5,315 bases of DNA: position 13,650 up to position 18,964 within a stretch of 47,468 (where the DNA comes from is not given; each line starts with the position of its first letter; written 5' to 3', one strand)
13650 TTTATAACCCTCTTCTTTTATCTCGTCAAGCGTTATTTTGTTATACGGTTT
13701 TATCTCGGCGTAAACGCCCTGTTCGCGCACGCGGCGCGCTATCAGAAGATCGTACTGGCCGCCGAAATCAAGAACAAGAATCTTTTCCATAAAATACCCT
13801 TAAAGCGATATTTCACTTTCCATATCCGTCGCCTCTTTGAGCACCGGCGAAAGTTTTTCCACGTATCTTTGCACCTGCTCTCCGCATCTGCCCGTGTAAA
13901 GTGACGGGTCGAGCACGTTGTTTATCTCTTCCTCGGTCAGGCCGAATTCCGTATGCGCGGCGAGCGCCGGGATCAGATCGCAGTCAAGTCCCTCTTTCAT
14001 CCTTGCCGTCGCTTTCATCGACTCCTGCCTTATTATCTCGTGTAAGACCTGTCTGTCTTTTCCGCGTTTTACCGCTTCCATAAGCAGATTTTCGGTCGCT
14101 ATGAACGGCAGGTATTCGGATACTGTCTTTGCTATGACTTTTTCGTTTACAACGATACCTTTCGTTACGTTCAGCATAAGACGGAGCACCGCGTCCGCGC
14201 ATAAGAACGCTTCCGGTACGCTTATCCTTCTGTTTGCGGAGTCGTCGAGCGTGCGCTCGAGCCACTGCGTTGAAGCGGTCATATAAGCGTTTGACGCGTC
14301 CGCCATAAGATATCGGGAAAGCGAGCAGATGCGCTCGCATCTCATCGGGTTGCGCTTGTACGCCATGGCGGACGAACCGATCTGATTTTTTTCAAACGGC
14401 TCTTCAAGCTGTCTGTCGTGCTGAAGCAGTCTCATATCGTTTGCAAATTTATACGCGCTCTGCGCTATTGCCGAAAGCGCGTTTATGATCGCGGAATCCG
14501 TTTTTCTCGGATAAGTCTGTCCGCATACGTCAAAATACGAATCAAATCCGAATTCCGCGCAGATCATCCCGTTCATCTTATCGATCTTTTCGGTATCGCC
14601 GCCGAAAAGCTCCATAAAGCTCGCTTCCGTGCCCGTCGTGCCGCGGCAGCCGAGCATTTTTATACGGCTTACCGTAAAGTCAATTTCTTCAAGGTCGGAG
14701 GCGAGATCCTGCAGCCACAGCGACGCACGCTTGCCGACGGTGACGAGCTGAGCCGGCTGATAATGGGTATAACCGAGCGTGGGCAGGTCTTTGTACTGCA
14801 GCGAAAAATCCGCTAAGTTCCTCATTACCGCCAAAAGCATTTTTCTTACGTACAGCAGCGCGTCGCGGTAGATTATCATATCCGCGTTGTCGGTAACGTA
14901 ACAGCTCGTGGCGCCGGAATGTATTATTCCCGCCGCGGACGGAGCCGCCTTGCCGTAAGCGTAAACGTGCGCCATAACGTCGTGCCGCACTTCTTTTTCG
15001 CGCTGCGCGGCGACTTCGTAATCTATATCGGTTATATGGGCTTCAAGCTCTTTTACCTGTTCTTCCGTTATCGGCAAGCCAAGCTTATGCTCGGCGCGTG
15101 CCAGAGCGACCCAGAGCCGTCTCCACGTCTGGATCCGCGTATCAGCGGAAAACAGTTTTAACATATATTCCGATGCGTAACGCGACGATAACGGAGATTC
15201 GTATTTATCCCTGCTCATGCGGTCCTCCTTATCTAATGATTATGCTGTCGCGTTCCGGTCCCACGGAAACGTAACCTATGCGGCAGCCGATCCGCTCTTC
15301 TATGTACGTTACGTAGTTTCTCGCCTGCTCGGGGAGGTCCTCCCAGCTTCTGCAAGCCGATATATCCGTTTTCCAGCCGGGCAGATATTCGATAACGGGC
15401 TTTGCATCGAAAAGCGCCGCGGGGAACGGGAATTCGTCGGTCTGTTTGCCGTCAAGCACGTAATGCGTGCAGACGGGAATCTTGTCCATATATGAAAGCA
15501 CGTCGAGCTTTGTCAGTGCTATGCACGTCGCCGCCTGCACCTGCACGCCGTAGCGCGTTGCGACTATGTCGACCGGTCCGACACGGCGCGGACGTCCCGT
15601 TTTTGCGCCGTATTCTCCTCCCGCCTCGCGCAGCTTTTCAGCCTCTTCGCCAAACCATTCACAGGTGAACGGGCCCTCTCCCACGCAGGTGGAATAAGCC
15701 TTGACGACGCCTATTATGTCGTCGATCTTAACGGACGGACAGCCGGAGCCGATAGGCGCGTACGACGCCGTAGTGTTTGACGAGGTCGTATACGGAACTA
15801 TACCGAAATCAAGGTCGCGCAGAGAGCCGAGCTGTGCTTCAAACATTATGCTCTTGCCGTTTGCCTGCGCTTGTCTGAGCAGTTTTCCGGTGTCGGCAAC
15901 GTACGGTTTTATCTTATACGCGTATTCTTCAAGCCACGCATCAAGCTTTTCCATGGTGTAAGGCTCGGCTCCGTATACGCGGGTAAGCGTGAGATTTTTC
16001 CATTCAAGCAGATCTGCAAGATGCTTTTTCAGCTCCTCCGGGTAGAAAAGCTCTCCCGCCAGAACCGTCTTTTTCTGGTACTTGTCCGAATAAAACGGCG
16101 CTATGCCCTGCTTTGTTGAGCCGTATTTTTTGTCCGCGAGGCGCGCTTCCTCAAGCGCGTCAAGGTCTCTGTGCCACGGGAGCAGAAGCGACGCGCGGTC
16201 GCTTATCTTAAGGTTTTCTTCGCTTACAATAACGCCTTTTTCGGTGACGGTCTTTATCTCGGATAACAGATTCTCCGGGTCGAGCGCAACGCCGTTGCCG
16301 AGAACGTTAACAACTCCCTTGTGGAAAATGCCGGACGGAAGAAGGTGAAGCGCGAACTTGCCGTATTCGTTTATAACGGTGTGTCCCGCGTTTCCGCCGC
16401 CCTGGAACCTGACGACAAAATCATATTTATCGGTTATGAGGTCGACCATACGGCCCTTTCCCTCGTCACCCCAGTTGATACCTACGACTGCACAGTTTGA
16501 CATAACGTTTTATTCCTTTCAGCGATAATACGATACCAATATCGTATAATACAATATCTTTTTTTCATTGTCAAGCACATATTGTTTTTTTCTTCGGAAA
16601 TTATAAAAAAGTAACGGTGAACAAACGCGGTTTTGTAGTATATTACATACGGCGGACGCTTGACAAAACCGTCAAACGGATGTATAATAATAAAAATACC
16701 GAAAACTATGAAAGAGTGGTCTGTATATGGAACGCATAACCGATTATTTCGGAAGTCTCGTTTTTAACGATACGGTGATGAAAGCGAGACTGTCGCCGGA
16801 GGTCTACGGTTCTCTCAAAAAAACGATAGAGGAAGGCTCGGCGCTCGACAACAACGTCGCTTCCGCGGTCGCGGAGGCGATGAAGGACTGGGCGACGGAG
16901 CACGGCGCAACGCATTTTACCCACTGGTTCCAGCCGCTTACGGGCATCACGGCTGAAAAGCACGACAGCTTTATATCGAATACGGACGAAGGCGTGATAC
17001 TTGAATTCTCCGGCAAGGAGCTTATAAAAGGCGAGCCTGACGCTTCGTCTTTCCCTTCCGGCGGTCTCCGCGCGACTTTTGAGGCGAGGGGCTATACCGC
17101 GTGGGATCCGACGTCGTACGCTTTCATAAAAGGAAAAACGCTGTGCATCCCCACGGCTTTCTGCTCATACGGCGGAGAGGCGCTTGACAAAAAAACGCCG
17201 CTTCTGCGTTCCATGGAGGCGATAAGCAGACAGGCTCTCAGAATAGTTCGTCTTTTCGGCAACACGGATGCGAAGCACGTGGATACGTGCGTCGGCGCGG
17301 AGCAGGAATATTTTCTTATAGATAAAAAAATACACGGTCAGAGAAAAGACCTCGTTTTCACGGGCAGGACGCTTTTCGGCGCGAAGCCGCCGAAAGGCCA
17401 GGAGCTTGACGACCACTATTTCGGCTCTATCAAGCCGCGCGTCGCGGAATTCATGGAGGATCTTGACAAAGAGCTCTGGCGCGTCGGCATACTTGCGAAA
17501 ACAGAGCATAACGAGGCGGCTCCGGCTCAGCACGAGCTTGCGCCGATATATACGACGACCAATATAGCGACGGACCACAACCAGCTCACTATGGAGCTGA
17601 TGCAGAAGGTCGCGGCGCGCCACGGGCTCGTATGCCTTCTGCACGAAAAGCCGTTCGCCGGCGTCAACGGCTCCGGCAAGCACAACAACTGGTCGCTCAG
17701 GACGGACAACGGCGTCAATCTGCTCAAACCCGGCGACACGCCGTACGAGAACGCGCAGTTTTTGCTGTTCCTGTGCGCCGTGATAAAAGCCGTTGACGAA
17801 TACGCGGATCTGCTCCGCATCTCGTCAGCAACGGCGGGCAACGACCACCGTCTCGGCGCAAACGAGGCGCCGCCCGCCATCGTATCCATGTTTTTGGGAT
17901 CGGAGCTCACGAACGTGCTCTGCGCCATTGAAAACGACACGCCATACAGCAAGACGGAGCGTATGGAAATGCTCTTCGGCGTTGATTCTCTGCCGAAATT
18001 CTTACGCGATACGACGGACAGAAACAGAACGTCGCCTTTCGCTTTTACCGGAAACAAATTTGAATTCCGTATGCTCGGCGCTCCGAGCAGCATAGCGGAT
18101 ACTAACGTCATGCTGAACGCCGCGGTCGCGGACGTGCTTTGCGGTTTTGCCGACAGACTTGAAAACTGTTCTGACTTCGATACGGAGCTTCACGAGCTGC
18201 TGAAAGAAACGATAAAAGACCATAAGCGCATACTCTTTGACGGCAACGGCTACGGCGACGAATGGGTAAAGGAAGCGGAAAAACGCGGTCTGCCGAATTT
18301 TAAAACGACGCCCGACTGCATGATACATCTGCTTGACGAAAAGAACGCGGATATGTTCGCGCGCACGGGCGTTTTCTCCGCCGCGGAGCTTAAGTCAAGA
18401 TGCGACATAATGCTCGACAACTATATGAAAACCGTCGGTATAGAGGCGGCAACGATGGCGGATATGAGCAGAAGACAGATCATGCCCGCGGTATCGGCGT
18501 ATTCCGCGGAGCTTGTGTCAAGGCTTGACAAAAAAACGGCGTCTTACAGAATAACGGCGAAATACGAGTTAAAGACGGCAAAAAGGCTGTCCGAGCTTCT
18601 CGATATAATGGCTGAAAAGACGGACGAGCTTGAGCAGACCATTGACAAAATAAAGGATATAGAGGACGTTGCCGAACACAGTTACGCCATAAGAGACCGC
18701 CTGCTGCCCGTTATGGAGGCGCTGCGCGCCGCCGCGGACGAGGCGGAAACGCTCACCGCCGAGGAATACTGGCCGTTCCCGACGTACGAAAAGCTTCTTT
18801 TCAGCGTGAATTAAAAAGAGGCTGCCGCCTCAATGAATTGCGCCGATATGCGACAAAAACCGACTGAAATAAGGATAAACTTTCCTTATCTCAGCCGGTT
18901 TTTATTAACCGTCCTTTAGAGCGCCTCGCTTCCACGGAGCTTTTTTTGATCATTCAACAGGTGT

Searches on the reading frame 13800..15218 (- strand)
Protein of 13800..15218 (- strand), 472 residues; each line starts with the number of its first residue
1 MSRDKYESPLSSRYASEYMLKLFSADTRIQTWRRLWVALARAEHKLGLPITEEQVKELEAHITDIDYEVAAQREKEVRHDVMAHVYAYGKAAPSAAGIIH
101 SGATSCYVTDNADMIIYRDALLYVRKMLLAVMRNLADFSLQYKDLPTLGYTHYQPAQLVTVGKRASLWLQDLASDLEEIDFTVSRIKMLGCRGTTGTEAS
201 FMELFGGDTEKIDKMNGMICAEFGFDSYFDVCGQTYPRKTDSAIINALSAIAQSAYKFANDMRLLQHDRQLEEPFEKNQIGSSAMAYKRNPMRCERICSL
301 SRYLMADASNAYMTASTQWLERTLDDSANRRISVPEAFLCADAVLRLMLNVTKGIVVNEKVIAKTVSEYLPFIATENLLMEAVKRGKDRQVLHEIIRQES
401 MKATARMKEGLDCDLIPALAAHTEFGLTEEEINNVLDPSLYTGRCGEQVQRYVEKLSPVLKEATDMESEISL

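Call 20: search_protein_families(library=pfam, proteins=[window:13800-15218:-])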
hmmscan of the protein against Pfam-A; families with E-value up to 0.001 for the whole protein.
window:13800-15218:- (472 aa): 2 families
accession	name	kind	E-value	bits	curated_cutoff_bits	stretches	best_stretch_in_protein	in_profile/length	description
PF10397.14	ADSL_C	-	4.7e-21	75.3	32.7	1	371-451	1-78/79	Adenylosuccinate lyase C-terminus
PF00206.25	Lyase_1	-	1.6e-20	74.2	27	1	35-300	31-306/312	Lyase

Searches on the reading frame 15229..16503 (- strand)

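Call 20: search_protein_families(library=pfam, proteins=[window:15229-16503:-])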
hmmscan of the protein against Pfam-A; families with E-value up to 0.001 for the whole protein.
window:15229-16503:- (424 aa): 1 family
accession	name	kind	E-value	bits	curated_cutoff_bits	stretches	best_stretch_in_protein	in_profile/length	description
PF00709.27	Adenylsucc_synt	-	8e-161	535.9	27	1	5-422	1-416/416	Adenylosuccinate synthetase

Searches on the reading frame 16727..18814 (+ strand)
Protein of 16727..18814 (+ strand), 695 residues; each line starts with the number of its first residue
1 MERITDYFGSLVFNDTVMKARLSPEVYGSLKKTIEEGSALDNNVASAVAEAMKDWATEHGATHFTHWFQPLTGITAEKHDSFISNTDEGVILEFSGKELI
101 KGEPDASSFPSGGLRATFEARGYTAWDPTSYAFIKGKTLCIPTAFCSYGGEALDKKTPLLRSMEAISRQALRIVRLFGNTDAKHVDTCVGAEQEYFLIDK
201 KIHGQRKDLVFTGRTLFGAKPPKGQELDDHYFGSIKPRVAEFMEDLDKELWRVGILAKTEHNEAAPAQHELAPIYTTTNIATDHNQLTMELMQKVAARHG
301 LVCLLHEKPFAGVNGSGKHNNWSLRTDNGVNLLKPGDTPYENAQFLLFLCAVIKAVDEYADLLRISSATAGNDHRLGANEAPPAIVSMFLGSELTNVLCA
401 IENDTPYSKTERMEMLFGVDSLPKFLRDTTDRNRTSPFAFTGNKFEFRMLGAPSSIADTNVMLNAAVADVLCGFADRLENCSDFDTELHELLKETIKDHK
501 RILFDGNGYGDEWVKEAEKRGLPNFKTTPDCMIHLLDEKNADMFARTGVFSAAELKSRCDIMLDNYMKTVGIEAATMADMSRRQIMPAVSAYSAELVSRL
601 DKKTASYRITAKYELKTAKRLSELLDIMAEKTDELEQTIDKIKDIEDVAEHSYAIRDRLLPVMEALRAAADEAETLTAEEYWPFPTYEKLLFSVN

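Call 20: search_protein_families(library=pfam, proteins=[window:16727-18814:+])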
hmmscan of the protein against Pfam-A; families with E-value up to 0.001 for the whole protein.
window:16727-18814:+ (695 aa): 3 families
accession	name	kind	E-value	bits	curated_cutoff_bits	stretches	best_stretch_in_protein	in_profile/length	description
PF12437.13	GSIII_N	-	1.7e-78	262.3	25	1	5-162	2-160/160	Glutamine synthetase type III N terminal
PF18318.6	Gln-synt_C-ter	-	4.4e-41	139.8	22.7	1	488-602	2-116/118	Glutamine synthetase C-terminal domain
PF00120.29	Gln-synt_C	-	3.8e-19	69.4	24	1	179-347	14-178/344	Glutamine synthetase, catalytic domain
